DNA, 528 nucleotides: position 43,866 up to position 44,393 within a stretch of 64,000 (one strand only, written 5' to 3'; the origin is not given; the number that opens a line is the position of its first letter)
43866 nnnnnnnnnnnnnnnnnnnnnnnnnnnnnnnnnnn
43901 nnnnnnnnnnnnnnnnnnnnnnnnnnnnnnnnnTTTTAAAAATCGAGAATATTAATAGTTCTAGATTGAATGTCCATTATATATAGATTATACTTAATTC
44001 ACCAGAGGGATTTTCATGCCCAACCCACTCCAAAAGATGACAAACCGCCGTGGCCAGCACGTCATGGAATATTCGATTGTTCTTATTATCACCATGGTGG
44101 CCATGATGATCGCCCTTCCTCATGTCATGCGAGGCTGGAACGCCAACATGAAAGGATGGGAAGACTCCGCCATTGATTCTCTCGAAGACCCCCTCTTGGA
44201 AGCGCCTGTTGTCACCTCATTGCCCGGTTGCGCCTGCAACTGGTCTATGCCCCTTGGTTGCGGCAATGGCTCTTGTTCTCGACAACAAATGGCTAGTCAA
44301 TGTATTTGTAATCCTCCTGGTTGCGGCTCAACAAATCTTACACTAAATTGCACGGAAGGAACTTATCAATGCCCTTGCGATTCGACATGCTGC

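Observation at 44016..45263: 415-aa protein with an Flp-type prepilin leader fused to a Cys-rich repeat domain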

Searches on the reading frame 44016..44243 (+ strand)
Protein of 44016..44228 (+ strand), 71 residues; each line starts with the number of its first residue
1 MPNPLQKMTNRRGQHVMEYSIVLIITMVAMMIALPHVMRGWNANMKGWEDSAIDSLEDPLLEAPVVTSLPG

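Call 12: search_protein_families(library=pfam, proteins=[window:44016-44228:+], max_evalue=10)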
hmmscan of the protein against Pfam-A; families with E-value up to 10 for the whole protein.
seq(71 aa): 0 families

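Call 15: find_homologous_proteins(query=A1, max_evalue=0.01)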
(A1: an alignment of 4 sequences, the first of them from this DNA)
Query A1 (4 sequences) (76 aa, profile of the alignment): 50 proteins with E <= 0.01 among 379 candidates.
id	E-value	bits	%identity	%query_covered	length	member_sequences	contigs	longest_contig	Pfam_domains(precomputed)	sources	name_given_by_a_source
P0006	6.6e-31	123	51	87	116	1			-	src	-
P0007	1.7e-29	119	44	96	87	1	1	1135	-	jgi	-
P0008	1.0e-28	116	53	89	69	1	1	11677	-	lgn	-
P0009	1.4e-28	116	49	91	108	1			-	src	-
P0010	7.5e-28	114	50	84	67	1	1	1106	-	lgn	-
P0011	2.9e-27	112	54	83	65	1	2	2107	-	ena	-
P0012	4.5e-27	111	52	76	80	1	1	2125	-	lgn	-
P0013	7.4e-27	110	48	84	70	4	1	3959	-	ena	-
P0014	8.3e-27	110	52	80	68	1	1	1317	-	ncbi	-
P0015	9.1e-27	110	54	83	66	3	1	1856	-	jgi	jgi:hypothetical protein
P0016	1.2e-26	110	53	79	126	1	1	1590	-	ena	-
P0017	2.2e-26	109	53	76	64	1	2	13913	-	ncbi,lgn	-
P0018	3.1e-26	109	57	86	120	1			-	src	-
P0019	3.4e-26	108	48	83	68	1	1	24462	-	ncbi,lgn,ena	-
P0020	5.0e-26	108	61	74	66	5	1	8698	-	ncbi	-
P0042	3.3e-23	99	46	86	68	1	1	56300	-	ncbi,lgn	-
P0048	5.8e-21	92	53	62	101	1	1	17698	-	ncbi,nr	ncbi:MAG: hypothetical protein HZC18_05090, partial [Candidatus Omnitrophica bacterium]|nr:hypotheti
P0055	8.2e-10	56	49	49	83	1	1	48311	-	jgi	-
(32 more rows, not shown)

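Call 18: find_encoding_contigs(protein=P0042, flank=10000, max_places=2)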
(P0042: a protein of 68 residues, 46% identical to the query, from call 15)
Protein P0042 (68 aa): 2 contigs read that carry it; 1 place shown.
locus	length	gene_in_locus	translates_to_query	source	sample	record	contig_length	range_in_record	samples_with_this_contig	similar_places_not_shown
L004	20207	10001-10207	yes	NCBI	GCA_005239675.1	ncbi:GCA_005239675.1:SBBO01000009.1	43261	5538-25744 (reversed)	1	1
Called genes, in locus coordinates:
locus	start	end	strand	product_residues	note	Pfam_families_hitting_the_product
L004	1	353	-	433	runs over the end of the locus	PF07690:MFS_1, PF12832:MFS_1_like, PF07690:MFS_1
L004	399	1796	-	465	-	PF00390:malic, PF03949:Malic_M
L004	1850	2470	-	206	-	PF00578:AhpC-TSA, PF08534:Redoxin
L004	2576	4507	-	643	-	PF11412:DsbD_N, PF02683:DsbD_TM, PF13899:Thioredoxin_7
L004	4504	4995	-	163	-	PF00300:His_Phos_1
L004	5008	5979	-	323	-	PF01699:Na_Ca_ex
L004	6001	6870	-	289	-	PF01988:VIT1 (weak)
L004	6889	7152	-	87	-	PF11084:DUF2621, PF08369:PCP_red (faint)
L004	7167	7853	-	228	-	-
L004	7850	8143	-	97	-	PF01541:GIY-YIG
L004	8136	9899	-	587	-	PF00999:Na_H_Exchanger, PF00359:PTS_EIIA_2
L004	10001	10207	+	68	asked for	-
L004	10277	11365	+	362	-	-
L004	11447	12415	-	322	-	PF00733:Asn_synthase, PF06508:QueC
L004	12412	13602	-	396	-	PF04055:Radical_SAM (weak)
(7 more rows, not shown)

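Call 19: find_encoding_contigs(protein=P0019, flank=10000, max_places=2)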
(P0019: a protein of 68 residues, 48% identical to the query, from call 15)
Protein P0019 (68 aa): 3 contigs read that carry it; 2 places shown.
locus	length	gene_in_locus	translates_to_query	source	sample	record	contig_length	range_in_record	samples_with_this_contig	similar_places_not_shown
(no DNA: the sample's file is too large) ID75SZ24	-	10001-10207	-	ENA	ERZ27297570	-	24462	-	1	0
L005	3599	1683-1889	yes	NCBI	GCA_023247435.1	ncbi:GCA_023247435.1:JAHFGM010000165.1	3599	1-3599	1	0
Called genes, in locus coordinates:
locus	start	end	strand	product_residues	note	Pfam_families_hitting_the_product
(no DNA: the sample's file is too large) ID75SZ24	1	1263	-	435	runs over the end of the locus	PF13439:Glyco_transf_4, PF20706:GT4-conflict (weak), PF13579:Glyco_trans_4_4, PF00534:Glycos_transf_1, PF13692:Glyco_trans_1_4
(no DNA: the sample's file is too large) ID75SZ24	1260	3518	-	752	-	-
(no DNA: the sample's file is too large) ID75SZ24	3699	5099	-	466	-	PF02585:PIG-L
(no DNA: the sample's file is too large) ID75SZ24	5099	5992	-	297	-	PF01988:VIT1 (weak)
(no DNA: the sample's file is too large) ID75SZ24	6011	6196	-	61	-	-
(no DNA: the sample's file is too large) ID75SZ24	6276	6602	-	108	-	PF03647:Tmemb_14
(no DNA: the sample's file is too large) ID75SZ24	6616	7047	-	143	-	PF00892:EamA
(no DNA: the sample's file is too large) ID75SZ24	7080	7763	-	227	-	-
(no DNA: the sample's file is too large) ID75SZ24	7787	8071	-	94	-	PF01541:GIY-YIG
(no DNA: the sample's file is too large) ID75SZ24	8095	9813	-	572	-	PF00999:Na_H_Exchanger, PF00359:PTS_EIIA_2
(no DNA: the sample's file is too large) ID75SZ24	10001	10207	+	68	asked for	-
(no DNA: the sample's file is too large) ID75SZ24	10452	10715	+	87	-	-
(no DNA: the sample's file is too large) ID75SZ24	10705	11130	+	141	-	PF01850:PIN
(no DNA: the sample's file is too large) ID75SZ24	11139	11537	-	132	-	PF07963:N_methyl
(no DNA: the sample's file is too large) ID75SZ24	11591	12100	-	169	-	PF10137:CAP12-PCTIR_TIR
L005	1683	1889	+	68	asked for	-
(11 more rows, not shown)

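Call 22: find_encoding_contigs(protein=P0055, flank=10000, max_places=2)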
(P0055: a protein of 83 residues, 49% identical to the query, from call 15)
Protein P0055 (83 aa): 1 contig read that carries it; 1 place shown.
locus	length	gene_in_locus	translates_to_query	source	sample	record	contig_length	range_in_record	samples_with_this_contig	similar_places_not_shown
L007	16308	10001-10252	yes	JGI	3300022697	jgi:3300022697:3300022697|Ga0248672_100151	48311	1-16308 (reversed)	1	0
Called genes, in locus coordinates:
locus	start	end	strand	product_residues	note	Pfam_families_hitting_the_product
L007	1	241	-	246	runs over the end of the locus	PF00106:adh_short, PF08659:KR, PF13561:adh_short_C2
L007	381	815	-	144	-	PF04186:FxsA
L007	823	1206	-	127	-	PF01288:HPPK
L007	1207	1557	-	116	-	PF02152:FolB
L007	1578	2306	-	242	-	PF00106:adh_short, PF08659:KR, PF13561:adh_short_C2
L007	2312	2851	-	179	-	PF01227:GTP_cyclohydroI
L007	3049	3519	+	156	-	PF00903:Glyoxalase, PF12681:Glyoxalase_2 (weak), PF13669:Glyoxalase_4, PF22677:Ble-like_N (weak)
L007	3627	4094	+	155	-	PF00578:AhpC-TSA, PF08534:Redoxin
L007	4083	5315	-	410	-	PF04551:GcpE, PF26540:GcpE_C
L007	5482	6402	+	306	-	PF02401:LYTB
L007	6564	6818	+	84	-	PF00111:Fer2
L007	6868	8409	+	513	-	PF02391:MoaE, PF00899:ThiF, PF00581:Rhodanese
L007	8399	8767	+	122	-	PF14251:PterinBD-DUF4346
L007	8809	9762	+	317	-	PF01565:FAD_binding_4, PF02873:MurB_C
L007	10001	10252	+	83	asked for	-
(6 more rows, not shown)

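Call 29: find_related_loci(query=A1, collection=genome_contigs, flank=10000)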
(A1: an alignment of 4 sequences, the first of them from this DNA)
Query A1 (76 aa) in genome_contigs; peptide patterns used: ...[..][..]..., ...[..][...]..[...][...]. (x = any residue, [..] = any of these).
14 stretches matched a pattern; 8 encode a relative of the query (tblastn E <= 1e-3); 8 distinct loci.
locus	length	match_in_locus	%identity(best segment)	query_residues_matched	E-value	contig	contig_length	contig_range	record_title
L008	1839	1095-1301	50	7-76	2e-22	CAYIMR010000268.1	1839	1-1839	MAG TPA_asm: uncultured Planctomycetales bacterium isolate ERP119705_co25_233 genome assembly, contig: NODE_156538_lengt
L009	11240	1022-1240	47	11-76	1e-22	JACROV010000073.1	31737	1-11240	MAG: Candidatus Omnitrophota bacterium isolate NC_groundwater_1970_Pr3_S-0.2um_51_5 scaffold_578288, whole genome shotgu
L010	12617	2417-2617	51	7-72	2e-21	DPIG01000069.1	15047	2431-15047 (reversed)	MAG TPA_asm: Candidatus Omnitrophota bacterium isolate UBA10147 contig_7210, whole genome shotgun sequence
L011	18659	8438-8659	50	5-76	8e-21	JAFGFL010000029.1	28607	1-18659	MAG: Candidatus Omnitrophota bacterium isolate Zod_Metabat.1316 k87_5294164, whole genome shotgun sequence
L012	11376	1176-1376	43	6-72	3e-20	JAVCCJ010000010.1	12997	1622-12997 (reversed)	MAG: Candidatus Zapsychrus exili isolate MAG_3300035698_1555 Ga0374944_168752, whole genome shotgun sequence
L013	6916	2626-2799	53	5-62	1e-19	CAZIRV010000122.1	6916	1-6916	MAG TPA_asm: uncultured Planctomycetales bacterium isolate SRP128015_co1_466 genome assembly, contig: NODE_18999_length_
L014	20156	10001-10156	62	10-61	1e-19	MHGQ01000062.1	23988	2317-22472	MAG: Omnitrophica WOR_2 bacterium RIFCSPHIGHO2_02_FULL_50_17 rifcsphigho2_02_scaffold_6313, whole genome shotgun sequenc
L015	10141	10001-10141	53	10-56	2e-16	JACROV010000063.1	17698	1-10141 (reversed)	MAG: Candidatus Omnitrophota bacterium isolate NC_groundwater_1970_Pr3_S-0.2um_51_5 scaffold_526487, whole genome shotgu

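Call 33: find_encoding_contigs(protein=P0017, flank=10000, max_places=1)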
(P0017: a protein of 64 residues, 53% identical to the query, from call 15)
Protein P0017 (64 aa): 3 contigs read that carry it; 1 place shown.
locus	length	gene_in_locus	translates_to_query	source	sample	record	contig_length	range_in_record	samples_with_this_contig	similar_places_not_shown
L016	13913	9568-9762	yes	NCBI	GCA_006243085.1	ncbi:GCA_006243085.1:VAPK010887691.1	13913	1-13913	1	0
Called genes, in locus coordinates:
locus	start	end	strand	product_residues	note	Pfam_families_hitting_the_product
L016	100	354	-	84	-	-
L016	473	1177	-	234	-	PF00834:Ribul_P_3_epim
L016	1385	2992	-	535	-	PF06418:CTP_synth_N, PF00117:GATase, PF07722:Peptidase_C26 (weak)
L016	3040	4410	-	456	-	PF13230:GATase_4, PF13522:GATase_6, PF13537:GATase_7, PF00156:Pribosyltran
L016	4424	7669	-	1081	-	PF25596:CPSase_L_D1, PF02222:ATP-grasp (weak), PF02786:CPSase_L_D2, PF02787:CPSase_L_D3, PF25596:CPSase_L_D1, PF02222:ATP-grasp, PF02786:CPSase_L_D2, PF02142:MGS, +8 more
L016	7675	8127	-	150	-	PF10543:ORF6N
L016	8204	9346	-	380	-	PF00988:CPSase_sm_chain, PF00117:GATase, PF07722:Peptidase_C26 (faint)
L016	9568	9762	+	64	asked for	-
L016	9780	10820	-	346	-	PF03958:Secretin_N, PF00263:Secretin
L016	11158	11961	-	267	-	-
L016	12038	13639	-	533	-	PF20154:LNT_N, PF00795:CN_hydrolase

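Call 34: find_encoding_contigs(protein=P0020, flank=10000, max_places=1)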
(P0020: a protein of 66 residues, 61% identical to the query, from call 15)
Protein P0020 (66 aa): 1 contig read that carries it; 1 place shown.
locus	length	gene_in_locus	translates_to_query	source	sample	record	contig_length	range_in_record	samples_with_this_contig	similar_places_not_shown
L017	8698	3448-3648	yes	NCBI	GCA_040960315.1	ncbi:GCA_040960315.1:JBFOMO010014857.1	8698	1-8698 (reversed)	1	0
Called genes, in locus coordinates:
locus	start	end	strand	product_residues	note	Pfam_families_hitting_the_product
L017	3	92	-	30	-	?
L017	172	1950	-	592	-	PF18911:PKD_4, PF00801:PKD, PF18911:PKD_4, PF00801:PKD, PF18911:PKD_4, PF18911:PKD_4, PF00801:PKD, PF18911:PKD_4, +5 more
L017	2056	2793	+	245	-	-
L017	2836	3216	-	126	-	-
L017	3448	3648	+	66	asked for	-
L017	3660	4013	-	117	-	-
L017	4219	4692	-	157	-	PF10137:CAP12-PCTIR_TIR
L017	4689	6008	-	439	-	PF00919:UPF0004, PF04055:Radical_SAM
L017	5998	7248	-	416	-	PF02885:Glycos_trans_3N (faint)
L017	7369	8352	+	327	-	PF01207:Dus, PF03060:NMO (weak), PF00977:His_biosynth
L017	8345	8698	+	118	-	?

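Call 35: find_encoding_contigs(protein=P0048, flank=10000, max_places=1)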
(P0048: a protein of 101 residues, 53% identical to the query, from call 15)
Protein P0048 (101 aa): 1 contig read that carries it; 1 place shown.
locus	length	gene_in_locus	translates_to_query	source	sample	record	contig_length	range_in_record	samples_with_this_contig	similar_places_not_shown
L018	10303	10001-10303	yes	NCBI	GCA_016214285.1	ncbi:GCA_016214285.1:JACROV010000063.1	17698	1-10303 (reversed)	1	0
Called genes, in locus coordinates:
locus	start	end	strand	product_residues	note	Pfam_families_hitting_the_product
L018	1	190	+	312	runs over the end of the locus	PF17125:Methyltr_RsmF_N, PF22458:RsmF-B_ferredox, PF01189:Methyltr_RsmB-F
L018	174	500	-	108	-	-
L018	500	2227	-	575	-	PF16241:DUF4900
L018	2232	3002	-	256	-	PF07963:N_methyl (weak)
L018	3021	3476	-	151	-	-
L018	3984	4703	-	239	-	-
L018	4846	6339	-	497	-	-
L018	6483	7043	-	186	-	PF07963:N_methyl (weak), PF27121:PpdB (faint)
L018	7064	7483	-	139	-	PF07963:N_methyl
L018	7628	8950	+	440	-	PF13365:Trypsin_2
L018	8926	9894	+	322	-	PF16697:Yop-YscD_cpl, PF00498:FHA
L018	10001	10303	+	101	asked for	?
